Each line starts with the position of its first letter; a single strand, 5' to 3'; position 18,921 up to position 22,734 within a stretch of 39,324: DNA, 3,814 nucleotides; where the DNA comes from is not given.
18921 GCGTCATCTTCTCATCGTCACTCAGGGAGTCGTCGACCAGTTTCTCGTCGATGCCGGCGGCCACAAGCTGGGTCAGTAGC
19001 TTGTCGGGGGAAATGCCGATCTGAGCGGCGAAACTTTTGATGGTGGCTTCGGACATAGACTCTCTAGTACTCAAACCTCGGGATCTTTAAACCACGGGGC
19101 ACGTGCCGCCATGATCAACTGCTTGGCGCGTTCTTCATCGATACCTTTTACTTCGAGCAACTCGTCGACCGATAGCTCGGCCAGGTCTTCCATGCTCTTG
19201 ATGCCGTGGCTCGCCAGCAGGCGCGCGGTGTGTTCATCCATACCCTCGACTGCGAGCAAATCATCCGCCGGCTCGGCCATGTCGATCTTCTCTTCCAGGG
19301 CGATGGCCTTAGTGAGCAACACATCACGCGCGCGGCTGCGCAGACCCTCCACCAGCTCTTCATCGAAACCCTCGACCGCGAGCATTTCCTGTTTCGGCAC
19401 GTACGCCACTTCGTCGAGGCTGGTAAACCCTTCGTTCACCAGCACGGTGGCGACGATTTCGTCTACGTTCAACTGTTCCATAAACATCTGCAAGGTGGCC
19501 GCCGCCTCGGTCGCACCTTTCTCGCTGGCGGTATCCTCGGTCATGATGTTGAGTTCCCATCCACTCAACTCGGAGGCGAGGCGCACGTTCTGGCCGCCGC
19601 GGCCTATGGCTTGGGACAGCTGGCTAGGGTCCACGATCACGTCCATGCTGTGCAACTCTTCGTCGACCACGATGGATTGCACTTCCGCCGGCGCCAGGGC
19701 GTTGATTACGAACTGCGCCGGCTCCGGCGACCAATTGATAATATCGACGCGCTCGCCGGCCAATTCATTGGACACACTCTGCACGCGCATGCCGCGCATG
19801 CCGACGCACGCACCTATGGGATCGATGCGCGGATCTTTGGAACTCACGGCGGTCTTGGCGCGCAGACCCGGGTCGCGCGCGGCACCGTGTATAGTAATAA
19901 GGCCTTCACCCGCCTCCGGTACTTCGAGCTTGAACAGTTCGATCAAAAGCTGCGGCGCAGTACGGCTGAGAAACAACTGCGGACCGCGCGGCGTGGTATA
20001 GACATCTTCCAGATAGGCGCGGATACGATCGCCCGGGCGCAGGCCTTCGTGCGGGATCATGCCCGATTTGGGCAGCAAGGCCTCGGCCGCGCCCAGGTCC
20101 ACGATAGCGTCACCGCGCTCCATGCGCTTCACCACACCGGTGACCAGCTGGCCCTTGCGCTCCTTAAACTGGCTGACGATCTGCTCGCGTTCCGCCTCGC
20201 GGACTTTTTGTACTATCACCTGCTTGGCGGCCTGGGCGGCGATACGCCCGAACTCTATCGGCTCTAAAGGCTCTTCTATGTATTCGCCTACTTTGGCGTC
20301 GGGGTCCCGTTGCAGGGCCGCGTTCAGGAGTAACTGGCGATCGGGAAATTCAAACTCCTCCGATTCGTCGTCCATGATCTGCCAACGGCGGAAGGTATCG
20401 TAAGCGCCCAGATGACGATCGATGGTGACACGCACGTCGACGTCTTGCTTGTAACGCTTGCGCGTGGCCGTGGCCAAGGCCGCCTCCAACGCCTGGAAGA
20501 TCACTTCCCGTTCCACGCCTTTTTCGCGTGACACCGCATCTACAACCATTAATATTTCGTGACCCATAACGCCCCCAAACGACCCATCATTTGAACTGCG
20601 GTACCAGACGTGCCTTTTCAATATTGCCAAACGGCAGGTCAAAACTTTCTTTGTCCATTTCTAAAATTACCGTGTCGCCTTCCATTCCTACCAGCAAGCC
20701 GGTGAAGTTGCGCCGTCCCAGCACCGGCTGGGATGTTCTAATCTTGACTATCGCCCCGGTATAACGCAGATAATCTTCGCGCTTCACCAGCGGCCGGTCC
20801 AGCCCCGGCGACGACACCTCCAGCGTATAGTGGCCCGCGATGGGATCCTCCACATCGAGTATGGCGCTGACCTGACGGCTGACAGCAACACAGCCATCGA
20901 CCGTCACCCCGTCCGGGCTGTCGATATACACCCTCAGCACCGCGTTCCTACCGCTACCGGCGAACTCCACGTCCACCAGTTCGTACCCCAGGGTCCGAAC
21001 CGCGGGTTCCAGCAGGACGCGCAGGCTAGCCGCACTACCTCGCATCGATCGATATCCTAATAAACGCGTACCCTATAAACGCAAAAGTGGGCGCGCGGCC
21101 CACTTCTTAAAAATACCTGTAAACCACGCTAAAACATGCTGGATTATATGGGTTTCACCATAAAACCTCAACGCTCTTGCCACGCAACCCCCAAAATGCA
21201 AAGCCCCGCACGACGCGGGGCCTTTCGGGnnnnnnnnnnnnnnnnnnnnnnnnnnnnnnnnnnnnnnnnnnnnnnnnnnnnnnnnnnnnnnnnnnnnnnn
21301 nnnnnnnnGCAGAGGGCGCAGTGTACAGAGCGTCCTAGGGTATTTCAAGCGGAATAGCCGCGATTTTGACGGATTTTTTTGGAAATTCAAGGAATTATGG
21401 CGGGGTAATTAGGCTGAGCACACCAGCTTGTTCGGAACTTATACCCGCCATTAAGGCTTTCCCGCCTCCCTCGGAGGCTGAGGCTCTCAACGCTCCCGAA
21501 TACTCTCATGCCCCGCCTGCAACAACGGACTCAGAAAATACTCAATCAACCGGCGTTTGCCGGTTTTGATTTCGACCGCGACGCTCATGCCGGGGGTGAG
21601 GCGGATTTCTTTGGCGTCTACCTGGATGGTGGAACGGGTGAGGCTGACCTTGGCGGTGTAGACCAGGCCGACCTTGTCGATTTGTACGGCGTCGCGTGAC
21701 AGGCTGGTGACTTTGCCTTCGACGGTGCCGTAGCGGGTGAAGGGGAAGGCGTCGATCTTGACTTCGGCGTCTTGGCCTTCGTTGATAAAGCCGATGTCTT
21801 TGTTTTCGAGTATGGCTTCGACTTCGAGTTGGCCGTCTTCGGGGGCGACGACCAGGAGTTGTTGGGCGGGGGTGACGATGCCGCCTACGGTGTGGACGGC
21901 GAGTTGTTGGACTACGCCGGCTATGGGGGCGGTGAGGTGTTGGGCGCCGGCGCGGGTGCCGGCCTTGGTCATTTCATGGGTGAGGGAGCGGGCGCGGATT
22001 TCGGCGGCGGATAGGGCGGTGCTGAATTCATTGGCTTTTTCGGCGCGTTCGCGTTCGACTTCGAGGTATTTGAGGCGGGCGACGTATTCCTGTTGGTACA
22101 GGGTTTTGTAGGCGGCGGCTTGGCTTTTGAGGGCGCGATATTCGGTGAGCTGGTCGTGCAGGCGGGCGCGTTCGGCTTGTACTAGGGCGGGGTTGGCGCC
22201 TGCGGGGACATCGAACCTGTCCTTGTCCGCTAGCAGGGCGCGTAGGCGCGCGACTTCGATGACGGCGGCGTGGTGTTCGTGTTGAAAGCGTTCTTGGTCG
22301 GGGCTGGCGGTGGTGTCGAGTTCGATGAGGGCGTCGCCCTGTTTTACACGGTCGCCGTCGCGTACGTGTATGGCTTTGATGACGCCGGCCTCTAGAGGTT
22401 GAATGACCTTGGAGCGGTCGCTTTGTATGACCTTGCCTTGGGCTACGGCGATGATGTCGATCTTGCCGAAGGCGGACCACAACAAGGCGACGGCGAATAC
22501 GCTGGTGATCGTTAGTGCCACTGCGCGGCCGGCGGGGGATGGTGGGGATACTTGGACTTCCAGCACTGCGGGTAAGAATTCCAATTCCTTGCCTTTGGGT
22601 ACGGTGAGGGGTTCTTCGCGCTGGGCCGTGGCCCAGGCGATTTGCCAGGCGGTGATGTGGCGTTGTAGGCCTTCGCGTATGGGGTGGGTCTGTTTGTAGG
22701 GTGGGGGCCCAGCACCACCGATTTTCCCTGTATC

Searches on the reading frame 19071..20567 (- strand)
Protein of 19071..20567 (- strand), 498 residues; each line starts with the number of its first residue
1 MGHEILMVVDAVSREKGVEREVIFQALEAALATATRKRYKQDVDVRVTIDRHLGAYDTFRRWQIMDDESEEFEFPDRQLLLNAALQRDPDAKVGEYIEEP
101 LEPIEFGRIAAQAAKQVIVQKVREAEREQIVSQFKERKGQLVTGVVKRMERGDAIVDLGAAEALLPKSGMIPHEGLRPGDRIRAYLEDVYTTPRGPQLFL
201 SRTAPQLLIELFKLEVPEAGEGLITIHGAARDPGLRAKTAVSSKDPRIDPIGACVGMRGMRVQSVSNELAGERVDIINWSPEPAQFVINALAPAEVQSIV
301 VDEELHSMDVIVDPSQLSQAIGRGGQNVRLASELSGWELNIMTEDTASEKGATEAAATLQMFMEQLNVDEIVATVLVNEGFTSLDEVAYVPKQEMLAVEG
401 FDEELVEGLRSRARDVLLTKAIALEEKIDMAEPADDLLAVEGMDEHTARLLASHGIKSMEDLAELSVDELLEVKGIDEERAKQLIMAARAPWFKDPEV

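Call 69: find_homologous_proteins(query=window:19071-20567:-, max_evalue=1e-50)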
Query window:19071-20567:- (498 aa): 8000 proteins with E <= 1e-50 among 8000 candidates; the best 120 are listed.
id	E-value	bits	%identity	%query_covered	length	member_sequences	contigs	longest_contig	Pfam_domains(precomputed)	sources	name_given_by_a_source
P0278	0.0e+0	1063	99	100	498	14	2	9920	PF12826.14,PF13184.13,PF26594.2,PF14520.13,PF00575.30,PF08529.17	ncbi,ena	-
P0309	2.9e-287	971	91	100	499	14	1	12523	PF13184.13,PF26594.2,PF14520.13,PF00575.30,PF08529.17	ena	-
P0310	6.7e-279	944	88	100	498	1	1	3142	PF13184.13,PF26594.2,PF14520.13,PF00575.30,PF08529.17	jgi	jgi:transcription termination/antitermination protein NusA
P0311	1.8e-277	939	87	100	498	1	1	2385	PF13184.13,PF26594.2,PF14520.13,PF03118.22,PF00575.30,PF08529.17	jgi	jgi:N utilization substance protein A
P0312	3.6e-277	938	87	100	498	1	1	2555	PF13184.13,PF26594.2,PF14520.13,PF00575.30,PF08529.17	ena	-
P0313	4.8e-275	931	88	99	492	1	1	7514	PF12826.14,PF13184.13,PF26594.2,PF14520.13,PF00575.30,PF08529.17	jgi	jgi:N utilization substance protein A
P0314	4.1e-273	925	87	100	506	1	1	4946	PF13184.13,PF26594.2,PF14520.13,PF00575.30,PF08529.17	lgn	-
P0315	1.0e-269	913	86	100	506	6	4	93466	PF13184.13,PF26594.2,PF14520.13,PF00575.30,PF08529.17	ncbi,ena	-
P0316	3.2e-269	912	86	100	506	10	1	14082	PF13184.13,PF26594.2,PF14520.13,PF00575.30,PF08529.17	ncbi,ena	-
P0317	7.6e-269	911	85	100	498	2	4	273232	PF13184.13,PF26594.2,PF14520.13,PF00575.30,PF08529.17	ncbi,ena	-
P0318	3.8e-268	908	86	100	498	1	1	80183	PF13184.13,PF26594.2,PF14520.13,PF00575.30,PF08529.17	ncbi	ncbi:MAG: transcription termination factor NusA [Acidiferrobacterales bacterium]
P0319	2.3e-267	906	85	100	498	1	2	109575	PF13184.13,PF26594.2,PF14520.13,PF00575.30,PF08529.17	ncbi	ncbi:MAG: transcription termination factor NusA [Acidiferrobacterales bacterium]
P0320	1.3e-266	903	86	100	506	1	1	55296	PF13184.13,PF26594.2,PF14520.13,PF00575.30,PF08529.17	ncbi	-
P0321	3.8e-266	902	86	100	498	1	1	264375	PF13184.13,PF26594.2,PF14520.13,PF00575.30,PF08529.17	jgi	-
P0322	2.9e-265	899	83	99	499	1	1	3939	PF13184.13,PF26594.2,PF14520.13,PF00575.30,PF08529.17,PF14229.13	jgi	jgi:N utilization substance protein A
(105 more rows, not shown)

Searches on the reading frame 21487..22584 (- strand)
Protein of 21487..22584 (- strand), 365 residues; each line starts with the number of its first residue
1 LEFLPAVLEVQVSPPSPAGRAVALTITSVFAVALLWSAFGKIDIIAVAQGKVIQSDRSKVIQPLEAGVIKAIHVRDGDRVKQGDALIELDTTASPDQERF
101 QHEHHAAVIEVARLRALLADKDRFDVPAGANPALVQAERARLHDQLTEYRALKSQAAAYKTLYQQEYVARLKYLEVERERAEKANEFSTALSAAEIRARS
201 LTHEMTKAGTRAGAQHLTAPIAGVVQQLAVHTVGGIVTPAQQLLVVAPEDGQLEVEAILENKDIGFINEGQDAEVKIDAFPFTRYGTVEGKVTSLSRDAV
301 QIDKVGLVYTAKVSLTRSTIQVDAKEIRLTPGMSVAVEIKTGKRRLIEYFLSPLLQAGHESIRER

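Call 48: search_protein_families(library=pfam, proteins=[window:21487-22584:-], max_evalue=0.001)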
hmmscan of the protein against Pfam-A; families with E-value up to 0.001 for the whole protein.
window:21487-22584:- (365 aa): 4 families
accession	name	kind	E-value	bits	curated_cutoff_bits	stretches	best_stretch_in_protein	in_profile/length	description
PF13437.12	HlyD_3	-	9.1e-19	68.6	22.2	1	217-332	2-106/106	HlyD family secretion protein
PF16576.10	HlyD_D23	-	1.3e-13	51.1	30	1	54-293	15-182/214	Barrel-sandwich domain of CusB or HlyD membrane-fusion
PF13533.13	Biotin_lipoyl_2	-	2.6e-08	34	29.8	1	61-90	3-32/32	Biotin-lipoyl like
PF00364.28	Biotin_lipoyl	-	0.00071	19.8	22.1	0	61-89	45-73/73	Biotin-requiring enzyme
